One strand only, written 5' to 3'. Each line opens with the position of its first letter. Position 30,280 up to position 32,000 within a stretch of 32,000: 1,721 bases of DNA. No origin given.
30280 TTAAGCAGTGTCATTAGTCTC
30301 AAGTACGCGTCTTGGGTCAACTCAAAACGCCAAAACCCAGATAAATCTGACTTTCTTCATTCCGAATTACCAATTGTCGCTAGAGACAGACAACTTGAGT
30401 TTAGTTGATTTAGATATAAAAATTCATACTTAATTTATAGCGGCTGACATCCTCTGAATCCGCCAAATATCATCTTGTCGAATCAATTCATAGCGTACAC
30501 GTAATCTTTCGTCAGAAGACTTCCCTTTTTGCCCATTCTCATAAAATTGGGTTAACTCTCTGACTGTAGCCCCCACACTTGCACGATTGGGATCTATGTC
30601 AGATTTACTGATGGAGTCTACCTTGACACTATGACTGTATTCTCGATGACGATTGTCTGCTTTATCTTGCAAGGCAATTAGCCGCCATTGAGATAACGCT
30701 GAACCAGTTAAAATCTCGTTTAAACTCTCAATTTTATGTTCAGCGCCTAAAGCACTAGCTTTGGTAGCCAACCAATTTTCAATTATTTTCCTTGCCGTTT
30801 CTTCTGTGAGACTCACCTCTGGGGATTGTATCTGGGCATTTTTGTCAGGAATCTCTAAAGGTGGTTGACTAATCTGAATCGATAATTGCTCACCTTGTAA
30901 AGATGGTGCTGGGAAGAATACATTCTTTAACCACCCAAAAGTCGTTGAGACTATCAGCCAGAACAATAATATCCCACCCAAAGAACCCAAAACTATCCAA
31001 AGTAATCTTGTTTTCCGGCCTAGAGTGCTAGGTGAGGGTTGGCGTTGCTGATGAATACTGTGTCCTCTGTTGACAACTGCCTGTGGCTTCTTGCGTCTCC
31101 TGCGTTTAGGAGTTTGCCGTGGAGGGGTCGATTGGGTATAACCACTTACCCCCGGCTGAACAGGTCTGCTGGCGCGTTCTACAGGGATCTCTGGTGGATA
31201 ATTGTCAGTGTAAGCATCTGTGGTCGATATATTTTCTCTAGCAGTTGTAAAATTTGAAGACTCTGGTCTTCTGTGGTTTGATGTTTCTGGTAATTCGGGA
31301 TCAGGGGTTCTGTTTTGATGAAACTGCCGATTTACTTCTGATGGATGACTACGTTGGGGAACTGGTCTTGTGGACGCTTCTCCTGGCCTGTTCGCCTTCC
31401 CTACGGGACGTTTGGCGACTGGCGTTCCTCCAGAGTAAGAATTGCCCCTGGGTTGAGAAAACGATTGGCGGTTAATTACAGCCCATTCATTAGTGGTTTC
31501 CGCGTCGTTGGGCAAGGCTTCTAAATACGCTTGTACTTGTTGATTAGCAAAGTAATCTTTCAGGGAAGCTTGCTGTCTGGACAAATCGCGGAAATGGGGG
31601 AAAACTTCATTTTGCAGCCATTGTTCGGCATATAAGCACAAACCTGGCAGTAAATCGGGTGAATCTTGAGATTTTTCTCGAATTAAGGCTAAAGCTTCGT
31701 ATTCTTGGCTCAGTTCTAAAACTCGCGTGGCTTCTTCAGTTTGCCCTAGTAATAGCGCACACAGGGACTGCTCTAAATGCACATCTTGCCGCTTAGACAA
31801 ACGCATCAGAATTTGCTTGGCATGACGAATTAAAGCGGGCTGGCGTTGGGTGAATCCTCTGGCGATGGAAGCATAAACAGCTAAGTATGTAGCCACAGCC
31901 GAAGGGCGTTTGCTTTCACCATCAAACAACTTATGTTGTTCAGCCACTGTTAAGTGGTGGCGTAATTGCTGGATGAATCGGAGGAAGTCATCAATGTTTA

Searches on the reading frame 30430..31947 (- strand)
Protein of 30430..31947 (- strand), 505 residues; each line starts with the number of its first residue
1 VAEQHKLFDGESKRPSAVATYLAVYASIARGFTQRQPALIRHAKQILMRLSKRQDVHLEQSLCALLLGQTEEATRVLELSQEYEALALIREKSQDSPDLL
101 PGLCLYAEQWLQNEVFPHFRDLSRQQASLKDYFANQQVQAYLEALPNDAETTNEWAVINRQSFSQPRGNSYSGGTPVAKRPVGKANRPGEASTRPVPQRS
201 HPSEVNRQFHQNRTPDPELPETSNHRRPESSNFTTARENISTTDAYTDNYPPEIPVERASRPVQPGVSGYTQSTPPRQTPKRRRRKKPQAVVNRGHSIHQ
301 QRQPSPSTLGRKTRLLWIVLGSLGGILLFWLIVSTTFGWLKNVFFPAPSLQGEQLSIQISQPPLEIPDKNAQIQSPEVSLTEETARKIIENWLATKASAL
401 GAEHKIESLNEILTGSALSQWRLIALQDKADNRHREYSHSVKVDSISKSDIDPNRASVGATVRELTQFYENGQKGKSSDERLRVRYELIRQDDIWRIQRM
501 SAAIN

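Call 46: search_protein_families(library=pfam, proteins=[window:30430-31947:-])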
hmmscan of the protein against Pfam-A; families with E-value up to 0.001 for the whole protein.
window:30430-31947:- (505 aa): 2 families
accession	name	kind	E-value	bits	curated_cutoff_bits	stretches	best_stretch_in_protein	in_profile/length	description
PF23468.1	ARC6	-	1.1e-53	181.9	24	1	2-157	5-181/188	Plastid division regulator alpha solenoid domain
PF13355.12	ARC6-like_IMS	-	5.6e-36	124.1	22.8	1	385-498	1-117/117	ARC6-like, IMS domain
